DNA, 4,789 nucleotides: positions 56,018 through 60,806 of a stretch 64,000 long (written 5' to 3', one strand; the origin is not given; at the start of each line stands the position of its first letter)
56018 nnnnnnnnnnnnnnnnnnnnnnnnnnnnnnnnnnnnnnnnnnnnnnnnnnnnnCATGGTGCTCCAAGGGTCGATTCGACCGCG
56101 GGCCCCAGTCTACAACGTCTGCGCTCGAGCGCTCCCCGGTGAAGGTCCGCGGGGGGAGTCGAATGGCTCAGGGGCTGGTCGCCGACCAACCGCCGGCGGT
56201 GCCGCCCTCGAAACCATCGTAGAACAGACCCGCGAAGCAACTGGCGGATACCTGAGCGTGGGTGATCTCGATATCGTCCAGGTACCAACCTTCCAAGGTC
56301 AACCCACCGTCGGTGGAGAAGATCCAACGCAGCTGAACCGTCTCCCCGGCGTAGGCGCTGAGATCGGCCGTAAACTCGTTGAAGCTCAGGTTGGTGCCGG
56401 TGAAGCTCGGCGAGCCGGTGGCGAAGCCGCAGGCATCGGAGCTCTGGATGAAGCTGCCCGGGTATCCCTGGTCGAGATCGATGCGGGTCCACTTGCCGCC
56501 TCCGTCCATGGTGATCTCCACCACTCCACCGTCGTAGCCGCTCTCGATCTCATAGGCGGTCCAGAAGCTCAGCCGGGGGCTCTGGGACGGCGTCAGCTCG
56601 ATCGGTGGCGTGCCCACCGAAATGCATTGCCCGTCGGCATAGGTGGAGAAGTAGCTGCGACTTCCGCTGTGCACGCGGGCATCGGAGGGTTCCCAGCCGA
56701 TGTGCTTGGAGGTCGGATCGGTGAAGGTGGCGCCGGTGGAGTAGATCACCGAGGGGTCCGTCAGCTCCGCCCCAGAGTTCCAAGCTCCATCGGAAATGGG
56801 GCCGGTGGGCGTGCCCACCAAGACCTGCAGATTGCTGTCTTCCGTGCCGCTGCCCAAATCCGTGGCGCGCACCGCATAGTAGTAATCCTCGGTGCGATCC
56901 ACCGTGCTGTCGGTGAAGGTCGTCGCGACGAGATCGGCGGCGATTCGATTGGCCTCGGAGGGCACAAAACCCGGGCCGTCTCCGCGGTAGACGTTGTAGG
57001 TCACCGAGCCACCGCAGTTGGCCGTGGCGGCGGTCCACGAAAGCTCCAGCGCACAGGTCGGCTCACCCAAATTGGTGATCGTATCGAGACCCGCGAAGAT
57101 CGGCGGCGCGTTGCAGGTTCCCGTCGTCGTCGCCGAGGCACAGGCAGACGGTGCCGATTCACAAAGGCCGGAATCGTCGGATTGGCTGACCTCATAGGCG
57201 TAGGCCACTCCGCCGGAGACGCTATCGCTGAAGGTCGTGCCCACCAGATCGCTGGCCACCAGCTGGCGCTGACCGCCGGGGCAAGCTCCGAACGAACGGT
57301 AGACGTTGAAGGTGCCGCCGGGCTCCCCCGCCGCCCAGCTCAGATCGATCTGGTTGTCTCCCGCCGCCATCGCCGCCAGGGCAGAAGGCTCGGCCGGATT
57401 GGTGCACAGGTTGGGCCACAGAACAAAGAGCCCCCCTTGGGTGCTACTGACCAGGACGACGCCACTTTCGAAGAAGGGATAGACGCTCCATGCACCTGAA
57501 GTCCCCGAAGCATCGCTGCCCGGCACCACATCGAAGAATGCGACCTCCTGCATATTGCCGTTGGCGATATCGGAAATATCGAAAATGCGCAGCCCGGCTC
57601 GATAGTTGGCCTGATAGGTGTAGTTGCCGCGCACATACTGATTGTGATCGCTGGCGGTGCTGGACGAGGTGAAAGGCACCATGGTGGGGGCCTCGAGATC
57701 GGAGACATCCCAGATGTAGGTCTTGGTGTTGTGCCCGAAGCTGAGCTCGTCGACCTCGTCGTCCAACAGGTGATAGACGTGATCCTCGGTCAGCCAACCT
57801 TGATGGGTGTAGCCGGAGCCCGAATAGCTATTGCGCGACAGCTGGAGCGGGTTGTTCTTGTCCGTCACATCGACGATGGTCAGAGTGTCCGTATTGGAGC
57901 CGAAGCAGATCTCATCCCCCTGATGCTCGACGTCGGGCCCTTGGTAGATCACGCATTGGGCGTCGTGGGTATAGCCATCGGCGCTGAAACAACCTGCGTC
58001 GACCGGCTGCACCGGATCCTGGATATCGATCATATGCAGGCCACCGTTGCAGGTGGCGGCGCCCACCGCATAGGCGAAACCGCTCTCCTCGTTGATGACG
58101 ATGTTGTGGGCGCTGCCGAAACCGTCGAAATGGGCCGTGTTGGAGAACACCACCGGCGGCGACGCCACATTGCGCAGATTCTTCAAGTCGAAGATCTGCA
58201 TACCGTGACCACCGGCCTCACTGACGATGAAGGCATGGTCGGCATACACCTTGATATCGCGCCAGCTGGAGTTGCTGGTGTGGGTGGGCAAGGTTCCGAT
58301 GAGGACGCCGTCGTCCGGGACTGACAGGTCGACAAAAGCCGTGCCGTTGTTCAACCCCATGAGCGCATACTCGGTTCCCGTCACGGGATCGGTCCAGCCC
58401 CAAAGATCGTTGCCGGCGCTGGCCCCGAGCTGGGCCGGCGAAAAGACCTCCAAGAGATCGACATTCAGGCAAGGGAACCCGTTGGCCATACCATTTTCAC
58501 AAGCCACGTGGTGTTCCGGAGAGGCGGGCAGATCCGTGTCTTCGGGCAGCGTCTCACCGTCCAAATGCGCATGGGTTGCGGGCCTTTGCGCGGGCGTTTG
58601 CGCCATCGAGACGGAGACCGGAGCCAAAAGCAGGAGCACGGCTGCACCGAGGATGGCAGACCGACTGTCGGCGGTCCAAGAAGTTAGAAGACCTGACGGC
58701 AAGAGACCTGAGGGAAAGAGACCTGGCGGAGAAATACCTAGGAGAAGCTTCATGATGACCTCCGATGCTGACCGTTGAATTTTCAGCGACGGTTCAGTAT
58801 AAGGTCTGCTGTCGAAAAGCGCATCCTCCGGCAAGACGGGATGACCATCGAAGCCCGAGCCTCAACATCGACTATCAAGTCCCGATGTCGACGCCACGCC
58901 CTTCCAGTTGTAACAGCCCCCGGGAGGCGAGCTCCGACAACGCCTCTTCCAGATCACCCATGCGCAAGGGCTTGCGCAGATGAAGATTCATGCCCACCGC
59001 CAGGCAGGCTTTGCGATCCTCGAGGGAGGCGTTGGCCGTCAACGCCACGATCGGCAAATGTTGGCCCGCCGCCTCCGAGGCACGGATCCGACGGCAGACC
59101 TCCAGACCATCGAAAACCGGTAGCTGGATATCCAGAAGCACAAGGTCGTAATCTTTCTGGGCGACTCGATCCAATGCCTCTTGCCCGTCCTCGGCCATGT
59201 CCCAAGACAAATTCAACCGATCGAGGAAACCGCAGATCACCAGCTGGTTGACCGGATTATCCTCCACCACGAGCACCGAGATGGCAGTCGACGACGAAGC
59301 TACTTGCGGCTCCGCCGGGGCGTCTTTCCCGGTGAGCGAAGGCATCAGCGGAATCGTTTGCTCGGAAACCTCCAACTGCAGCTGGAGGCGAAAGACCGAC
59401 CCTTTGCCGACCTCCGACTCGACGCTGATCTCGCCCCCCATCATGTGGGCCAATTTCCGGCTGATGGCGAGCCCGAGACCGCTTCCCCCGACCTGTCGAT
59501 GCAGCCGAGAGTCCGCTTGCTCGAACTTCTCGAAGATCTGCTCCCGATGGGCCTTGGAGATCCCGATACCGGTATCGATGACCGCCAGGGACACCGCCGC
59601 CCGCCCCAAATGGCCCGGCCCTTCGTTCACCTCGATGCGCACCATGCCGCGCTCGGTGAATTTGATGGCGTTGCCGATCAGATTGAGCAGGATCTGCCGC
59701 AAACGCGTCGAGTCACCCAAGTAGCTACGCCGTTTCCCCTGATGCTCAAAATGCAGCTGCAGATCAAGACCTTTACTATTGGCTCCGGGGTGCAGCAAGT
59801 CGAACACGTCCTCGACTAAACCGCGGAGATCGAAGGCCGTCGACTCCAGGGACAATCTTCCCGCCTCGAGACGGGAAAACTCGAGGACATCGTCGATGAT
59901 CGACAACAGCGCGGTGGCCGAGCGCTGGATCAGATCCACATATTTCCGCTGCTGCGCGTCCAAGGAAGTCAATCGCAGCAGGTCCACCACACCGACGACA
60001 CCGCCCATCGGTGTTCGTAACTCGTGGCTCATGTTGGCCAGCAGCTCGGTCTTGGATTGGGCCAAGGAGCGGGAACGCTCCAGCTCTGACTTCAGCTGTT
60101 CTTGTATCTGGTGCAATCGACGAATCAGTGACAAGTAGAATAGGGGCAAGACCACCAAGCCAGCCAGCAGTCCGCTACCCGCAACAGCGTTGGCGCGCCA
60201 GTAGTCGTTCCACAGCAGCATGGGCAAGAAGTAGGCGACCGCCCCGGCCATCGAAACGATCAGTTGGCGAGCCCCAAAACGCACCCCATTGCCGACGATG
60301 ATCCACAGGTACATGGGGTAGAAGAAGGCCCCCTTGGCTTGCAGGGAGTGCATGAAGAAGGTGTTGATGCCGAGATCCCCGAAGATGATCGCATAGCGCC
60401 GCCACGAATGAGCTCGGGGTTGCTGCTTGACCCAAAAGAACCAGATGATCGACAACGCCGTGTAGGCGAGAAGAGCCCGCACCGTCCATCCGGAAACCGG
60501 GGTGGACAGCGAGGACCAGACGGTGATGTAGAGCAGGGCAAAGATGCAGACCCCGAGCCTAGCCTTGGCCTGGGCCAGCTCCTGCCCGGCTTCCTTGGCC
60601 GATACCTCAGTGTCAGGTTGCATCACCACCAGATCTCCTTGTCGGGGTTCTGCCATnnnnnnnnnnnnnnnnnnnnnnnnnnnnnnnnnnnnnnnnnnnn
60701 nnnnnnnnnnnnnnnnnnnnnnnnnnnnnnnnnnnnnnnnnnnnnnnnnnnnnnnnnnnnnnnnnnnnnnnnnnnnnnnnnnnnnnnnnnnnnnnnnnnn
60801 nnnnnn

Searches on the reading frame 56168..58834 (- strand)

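Call 58: search_protein_families(library=ncbifam, proteins=[window:56168-58834:-], max_evalue=1e-10)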
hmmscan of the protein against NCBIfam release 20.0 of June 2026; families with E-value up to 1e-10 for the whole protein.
window:56168-58834:- (888 aa): 3 families
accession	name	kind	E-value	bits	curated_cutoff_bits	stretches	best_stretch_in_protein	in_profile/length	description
TIGR04312.1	choice_anch_B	subfamily_domain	3e-153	510.4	100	1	111-472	1-362/364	choice-of-anchor B family protein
NF038111.1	rhom_dep_M36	equivalog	3.1e-14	51.4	1700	1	740-862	1041-1168/1315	rhombosortase-dependent M36 family metallopeptidase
NF038112.1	myxo_dep_M36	subfamily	5.5e-13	47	1500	1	738-861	1034-1170/1604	myxosortase-dependent M36 family metallopeptidase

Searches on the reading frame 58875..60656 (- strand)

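Call 58: search_protein_families(library=ncbifam, proteins=[window:58875-60656:-], max_evalue=1e-10)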
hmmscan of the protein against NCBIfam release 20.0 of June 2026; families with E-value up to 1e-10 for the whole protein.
window:58875-60656:- (593 aa): 89 families (the best 25 are shown)
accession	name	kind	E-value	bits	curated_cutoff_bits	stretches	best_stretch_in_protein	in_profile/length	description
TIGR02956.1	TMAO_torS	equivalog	8.4e-111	371.7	676.5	1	199-575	461-818/967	TMAO reductase system sensor histidine kinase/response regulator TorS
NF008318.0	PRK11107.1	equivalog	7.3e-106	355.2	890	2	194-436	285-526/920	two-component sensor histidine kinase BarA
NF041947.1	LuxQ_Vibrio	equivalog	7.9e-93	311.8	1200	1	187-576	457-838/843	quorum-sensing autoinducer 2 sensor kinase/phosphatase LuxQ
NF008302.0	PRK11091.1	equivalog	2.9e-89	300.3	838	1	197-577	278-643/779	aerobic respiration two-component sensor histidine kinase ArcB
NF045901.1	HisKinLetSLeg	equivalog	1.4e-86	291.3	1650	2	193-429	284-519/906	two-component system sensor histidine kinase LetS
NF011874.0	PRK15347.1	equivalog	4.6e-86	289.7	852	2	180-438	376-624/921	two component system sensor kinase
NF038297.2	hybrid_HK_HrmK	equivalog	1.4e-78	265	725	1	176-573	209-604/607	hybrid histidine kinase/response regulator HrmK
NF008099.0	PRK10841.1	equivalog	1.4e-73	248.1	920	2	192-429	460-691/949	two-component system sensor histidine kinase RcsC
NF007420.1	PRK09959.1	equivalog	2.1e-58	197.8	1995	1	190-578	700-1075/1197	acid-sensing system histidine kinase EvgS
NF046044.1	PnpS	equivalog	3.1e-53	181.2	400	1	192-426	160-389/390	two-component system histidine kinase PnpS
NF008543.0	PRK11466.1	equivalog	3.8e-53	180.6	982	1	198-556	440-780/914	TMAO reductase system sensor histidine kinase/response regulator TorS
NF041832.1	near_NosP_CTERM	subfamily_domain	6.6e-50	170.2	400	1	200-576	5-369/370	NahK/ErcS family hybrid sensor histidine kinase/response regulator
NF047874.1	MASE3_PAS_HK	subfamily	2.2e-48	165.5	560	1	185-433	381-630/655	MASE3 domain-containing sensor histidine kinase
TIGR02966.1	phoR_proteo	equivalog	4.1e-45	154.2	334.2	1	193-425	105-332/333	phosphate regulon sensor histidine kinase PhoR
NF047465.1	hybrid_HK_LvrA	exception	1.4e-44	152.4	1200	1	179-566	179-573/819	hybrid histidine kinase/response regulator LvrA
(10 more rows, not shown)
